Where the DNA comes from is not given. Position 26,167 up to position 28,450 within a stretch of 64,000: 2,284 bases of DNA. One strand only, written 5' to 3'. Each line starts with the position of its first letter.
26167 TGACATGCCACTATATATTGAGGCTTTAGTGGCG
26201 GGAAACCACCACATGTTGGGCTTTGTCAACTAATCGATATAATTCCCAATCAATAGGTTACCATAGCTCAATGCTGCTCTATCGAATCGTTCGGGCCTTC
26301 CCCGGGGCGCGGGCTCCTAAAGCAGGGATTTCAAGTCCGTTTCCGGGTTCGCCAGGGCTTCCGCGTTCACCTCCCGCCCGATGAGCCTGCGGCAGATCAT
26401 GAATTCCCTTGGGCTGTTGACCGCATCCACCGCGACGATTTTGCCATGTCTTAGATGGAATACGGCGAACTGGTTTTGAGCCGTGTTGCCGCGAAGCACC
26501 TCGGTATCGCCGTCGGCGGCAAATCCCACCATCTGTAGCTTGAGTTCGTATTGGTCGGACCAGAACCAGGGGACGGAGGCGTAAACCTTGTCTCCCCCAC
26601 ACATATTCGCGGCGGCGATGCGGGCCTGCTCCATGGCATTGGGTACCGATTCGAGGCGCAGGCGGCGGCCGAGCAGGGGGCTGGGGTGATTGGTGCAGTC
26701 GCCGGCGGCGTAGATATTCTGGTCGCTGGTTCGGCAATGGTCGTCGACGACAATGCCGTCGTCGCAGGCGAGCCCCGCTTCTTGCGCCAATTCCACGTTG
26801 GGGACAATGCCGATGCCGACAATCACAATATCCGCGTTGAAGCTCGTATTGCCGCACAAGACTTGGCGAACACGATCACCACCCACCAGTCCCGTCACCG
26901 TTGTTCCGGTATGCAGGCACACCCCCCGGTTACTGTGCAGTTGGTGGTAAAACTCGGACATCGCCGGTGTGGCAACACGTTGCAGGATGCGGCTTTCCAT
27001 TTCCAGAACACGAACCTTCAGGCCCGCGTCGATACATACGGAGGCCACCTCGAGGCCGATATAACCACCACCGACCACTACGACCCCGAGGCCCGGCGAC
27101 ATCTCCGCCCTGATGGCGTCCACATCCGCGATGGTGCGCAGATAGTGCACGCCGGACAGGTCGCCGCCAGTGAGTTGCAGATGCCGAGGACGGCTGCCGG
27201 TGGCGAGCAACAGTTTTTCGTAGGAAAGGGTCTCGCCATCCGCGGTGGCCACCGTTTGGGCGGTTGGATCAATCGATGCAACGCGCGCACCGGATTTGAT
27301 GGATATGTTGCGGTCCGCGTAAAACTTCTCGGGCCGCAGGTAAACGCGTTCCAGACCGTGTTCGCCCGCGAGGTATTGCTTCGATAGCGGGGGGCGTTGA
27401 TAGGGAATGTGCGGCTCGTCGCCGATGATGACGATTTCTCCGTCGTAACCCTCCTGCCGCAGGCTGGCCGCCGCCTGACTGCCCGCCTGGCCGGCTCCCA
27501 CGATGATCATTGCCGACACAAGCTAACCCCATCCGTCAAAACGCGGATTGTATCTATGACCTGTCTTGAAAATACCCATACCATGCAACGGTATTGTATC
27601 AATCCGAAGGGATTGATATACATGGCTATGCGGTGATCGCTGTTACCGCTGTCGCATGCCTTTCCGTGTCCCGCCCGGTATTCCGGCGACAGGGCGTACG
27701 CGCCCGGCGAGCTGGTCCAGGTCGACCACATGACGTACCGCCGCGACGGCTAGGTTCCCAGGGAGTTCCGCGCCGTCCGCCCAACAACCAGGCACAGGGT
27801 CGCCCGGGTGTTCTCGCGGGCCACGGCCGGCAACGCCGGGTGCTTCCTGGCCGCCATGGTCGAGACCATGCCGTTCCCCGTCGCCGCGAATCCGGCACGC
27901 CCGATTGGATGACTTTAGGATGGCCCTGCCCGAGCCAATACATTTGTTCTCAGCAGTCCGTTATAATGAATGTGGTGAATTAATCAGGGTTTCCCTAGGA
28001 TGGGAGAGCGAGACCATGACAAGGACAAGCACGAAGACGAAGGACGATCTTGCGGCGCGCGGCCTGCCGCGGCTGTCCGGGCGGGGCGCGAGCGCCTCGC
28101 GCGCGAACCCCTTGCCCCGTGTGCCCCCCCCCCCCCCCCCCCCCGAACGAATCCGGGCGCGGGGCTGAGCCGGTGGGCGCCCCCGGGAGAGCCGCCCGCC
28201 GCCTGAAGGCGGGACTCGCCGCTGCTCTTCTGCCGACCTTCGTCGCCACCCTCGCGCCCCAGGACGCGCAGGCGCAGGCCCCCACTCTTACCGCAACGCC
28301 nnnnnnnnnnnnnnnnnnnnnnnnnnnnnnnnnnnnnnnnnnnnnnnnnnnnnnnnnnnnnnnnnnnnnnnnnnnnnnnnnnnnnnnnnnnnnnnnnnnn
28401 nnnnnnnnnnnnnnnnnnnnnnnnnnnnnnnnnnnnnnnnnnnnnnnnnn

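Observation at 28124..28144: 21-nt poly-C tract at the 5' end of the giant surface-protein gene: candidate slipped-strand phase-variation switch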

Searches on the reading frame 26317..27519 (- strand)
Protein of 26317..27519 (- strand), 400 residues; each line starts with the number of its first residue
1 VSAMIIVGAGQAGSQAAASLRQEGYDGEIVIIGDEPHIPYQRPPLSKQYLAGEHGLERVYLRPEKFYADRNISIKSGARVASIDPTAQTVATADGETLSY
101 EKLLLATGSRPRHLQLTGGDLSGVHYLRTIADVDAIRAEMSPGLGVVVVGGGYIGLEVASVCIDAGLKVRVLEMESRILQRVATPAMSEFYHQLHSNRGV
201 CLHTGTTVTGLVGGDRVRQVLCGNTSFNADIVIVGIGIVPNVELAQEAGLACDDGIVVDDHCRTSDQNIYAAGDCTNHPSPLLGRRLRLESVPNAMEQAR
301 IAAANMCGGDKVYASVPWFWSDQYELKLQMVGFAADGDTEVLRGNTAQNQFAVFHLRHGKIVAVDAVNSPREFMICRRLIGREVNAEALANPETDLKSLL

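Call 8: search_protein_families(library=pfam, proteins=[window:26317-27519:-], max_evalue=0.001)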
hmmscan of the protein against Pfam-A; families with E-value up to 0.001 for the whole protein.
window:26317-27519:- (400 aa): 11 families
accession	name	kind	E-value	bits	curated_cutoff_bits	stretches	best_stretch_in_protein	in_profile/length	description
PF07992.20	Pyr_redox_2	-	1.1e-70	238.8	26.1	1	4-299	3-291/291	Pyridine nucleotide-disulphide oxidoreductase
PF14759.12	Reductase_C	-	1.1e-30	106.4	25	1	318-400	1-85/85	Reductase C-terminal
PF00070.33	Pyr_redox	-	3.5e-18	66.3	22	1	146-220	2-77/82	Pyridine nucleotide-disulphide oxidoreductase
PF13738.12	Pyr_redox_3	-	4.6e-10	39.7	30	1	65-273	89-305/305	Pyridine nucleotide-disulphide oxidoreductase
PF13450.12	NAD_binding_8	-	1.1e-06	29.2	21.9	0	148-184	1-37/68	NAD(P)-binding Rossmann-like domain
PF01134.28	GIDA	-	5.2e-06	26.2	22.1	0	4-26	2-24/391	Glucose inhibited division protein A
PF01266.30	DAO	-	8.5e-06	26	27.9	0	146-177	2-33/353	FAD dependent oxidoreductase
PF02737.24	3HCDH_N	-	1.6e-05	25.4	22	1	146-190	2-46/180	3-hydroxyacyl-CoA dehydrogenase, NAD binding domain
PF03486.20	HI0933_like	-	3.9e-05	23.7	50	0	146-183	3-40/244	HI0933-like protein Rossmann domain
PF00890.30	FAD_binding_2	-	0.00023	20.9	20.4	0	146-176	2-32/414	FAD binding domain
PF02254.24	TrkA_N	-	0.00041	21.1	23.8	0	5-35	2-30/116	TrkA-N domain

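Call 12: find_encoding_contigs(protein=window:26317-27519:-, flank=4000, max_places=10)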
Protein window:26317-27519:- (400 aa): no gene with exactly this product is on record in the collection.

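Call 29: find_homologous_proteins(query=window:26317-27519:-, max_evalue=1e-50)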
Query window:26317-27519:- (400 aa): 7999 proteins with E <= 1e-50 among 8000 candidates; the best 120 are listed.
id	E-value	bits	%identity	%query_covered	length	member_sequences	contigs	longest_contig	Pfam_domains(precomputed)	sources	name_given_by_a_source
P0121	1.3e-263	892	100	99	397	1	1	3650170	PF01266.31,PF13450.13,PF07992.21,PF00070.34,PF13738.13,PF14759.13,PF01134.29,PF02737.25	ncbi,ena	-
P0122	3.6e-220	749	83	99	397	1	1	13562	PF01266.31,PF13450.13,PF07992.21,PF00070.34,PF13738.13,PF14759.13,PF01134.29,PF02737.25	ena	-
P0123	5.1e-219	745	81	100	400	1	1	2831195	PF13450.13,PF07992.21,PF00070.34,PF13738.13,PF14759.13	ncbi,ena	-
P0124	8.5e-218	741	82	96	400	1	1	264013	PF01266.31,PF13450.13,PF07992.21,PF00070.34,PF13738.13,PF14759.13,PF02737.25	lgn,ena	-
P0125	9.3e-218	741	81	100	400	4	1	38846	PF01266.31,PF13450.13,PF07992.21,PF00070.34,PF13738.13,PF03486.21,PF14759.13,PF01134.29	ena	-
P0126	1.3e-217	741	81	100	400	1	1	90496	PF01266.31,PF13450.13,PF07992.21,PF00070.34,PF13738.13,PF03486.21,PF14759.13,PF01134.29,PF02737.25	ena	-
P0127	3.3e-217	739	82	99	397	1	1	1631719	PF07992.21,PF00070.34,PF13738.13,PF14759.13,PF01134.29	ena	-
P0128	8.6e-217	738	81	99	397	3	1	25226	PF01266.31,PF13450.13,PF07992.21,PF00070.34,PF13738.13,PF14759.13,PF01134.29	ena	-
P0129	9.9e-217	738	81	99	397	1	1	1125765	PF13450.13,PF07992.21,PF00070.34,PF13738.13,PF03486.21,PF14759.13,PF01134.29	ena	-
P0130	2.0e-216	737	81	99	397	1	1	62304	PF01266.31,PF13450.13,PF07992.21,PF00070.34,PF13738.13,PF14759.13,PF01134.29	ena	-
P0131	2.4e-216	736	82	99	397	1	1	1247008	PF07992.21,PF00070.34,PF13738.13,PF14759.13,PF01134.29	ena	-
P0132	6.0e-216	735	81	99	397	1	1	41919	PF01266.31,PF13450.13,PF07992.21,PF00070.34,PF13738.13,PF14759.13,PF01134.29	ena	-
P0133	1.3e-215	734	80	100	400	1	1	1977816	PF01266.31,PF13450.13,PF07992.21,PF00070.34,PF13738.13,PF03486.21,PF14759.13,PF01134.29,PF02737.25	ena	-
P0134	1.9e-215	733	81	96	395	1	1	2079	PF01266.31,PF13450.13,PF07992.21,PF00070.34,PF13738.13,PF14759.13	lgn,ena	-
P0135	9.7e-215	731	81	96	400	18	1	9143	PF01266.31,PF13450.13,PF07992.21,PF00070.34,PF13738.13,PF14759.13,PF01134.29,PF02737.25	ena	-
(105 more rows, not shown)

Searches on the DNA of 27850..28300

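Call 50: search_rna_families(source=window, start=27850, end=28300, threshold=evalue, max_evalue=1)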
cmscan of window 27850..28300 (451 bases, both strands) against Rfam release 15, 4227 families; matches with E-value up to 1: 0.
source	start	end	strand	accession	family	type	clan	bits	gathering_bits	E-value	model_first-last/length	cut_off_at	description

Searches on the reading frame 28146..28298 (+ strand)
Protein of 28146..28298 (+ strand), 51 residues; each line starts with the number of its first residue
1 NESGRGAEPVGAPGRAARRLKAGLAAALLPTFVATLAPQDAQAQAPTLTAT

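Call 64: search_protein_representatives(protein=window:28146-28298:+)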
Query: 51 residues. Proteins with E-value up to 0.001 (for the whole library): 17; up to 1e-10: 1; up to 1e-30: 0. The best 17 are listed.
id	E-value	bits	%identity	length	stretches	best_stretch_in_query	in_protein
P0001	5.6e-21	88.2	100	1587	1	1-51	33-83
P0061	2.8e-10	55.3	80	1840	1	2-51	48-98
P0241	7.2e-08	47.8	76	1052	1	2-51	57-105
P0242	8.7e-08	47.6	69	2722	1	1-49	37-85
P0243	9.6e-08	47.4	74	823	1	2-50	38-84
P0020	1.1e-07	47.3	70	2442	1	2-51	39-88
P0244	1.2e-07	47.2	71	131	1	2-51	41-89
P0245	2.2e-07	46.3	73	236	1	3-50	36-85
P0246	7.9e-07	44.6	71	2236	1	2-50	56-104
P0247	1.0e-06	44.3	57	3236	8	25-49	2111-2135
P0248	1.5e-06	43.7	76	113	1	11-51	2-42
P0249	2.8e-05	39.9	73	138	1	11-51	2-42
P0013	6.4e-05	38.7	76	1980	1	10-51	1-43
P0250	7.5e-05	38.5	74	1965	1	2-51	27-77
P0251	2.0e-04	37.2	72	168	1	12-51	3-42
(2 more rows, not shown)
